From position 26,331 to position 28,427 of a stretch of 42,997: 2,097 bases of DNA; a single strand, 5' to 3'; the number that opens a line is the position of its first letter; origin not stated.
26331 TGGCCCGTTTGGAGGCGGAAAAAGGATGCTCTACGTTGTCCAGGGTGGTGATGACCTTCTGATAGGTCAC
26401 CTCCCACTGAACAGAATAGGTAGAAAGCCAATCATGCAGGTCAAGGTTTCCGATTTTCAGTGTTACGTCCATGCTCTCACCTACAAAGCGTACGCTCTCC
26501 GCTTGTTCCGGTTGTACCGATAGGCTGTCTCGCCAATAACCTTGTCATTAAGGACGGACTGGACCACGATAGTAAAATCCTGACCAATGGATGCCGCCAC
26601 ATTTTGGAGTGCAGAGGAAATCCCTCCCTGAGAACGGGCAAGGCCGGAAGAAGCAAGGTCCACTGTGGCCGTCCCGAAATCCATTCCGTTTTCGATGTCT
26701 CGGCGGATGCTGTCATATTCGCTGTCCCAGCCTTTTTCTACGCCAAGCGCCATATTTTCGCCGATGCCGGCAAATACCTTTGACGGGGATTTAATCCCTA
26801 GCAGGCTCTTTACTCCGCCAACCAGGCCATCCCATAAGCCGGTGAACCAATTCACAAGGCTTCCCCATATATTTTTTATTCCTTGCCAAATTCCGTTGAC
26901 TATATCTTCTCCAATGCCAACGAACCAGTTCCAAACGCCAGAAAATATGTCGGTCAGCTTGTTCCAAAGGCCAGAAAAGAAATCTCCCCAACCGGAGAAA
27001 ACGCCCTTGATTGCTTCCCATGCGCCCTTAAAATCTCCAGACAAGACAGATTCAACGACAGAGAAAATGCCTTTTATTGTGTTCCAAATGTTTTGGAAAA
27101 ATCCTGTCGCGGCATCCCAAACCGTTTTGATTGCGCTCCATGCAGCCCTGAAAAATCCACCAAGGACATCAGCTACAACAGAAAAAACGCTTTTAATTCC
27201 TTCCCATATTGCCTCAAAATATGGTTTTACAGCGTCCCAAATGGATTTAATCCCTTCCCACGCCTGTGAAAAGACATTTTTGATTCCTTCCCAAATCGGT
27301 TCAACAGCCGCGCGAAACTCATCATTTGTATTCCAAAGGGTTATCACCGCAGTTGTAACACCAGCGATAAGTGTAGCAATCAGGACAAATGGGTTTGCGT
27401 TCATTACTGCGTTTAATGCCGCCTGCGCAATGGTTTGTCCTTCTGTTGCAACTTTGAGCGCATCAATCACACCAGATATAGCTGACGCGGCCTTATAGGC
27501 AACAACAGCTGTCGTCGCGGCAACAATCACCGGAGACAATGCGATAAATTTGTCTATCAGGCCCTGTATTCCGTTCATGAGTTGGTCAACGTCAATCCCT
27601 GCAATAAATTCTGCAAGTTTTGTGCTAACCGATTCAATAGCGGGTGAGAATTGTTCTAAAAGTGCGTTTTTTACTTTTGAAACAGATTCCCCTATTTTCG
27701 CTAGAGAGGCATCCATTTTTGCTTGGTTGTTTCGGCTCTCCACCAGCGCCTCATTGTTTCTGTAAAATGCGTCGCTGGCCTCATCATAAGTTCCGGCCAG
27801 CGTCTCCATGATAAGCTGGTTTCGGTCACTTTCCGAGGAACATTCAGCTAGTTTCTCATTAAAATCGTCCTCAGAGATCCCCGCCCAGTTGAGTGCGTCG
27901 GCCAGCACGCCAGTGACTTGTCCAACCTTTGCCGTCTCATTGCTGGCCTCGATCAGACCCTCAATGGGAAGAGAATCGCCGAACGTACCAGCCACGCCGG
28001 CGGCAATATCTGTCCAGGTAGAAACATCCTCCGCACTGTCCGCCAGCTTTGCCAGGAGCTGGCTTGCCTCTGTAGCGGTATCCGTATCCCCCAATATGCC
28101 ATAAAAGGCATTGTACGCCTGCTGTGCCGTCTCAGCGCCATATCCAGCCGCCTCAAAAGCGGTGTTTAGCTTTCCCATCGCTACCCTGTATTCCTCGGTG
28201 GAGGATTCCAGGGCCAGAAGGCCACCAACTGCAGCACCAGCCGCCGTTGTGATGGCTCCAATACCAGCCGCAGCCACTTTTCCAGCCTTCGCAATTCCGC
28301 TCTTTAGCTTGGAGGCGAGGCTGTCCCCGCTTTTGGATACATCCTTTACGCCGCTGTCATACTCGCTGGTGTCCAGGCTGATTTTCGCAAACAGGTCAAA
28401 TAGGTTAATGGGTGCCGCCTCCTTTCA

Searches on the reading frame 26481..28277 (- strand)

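Call 85: search_protein_families(library=pfam, proteins=[window:26481-28277:-], max_evalue=0.001)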
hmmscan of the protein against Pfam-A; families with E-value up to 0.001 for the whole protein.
window:26481-28277:- (598 aa): 1 family
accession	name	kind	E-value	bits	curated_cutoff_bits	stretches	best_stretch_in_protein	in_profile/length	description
PF12699.13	phiKZ_IP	-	0.00035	20.3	27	1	321-364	87-130/387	phiKZ-like phage internal head proteins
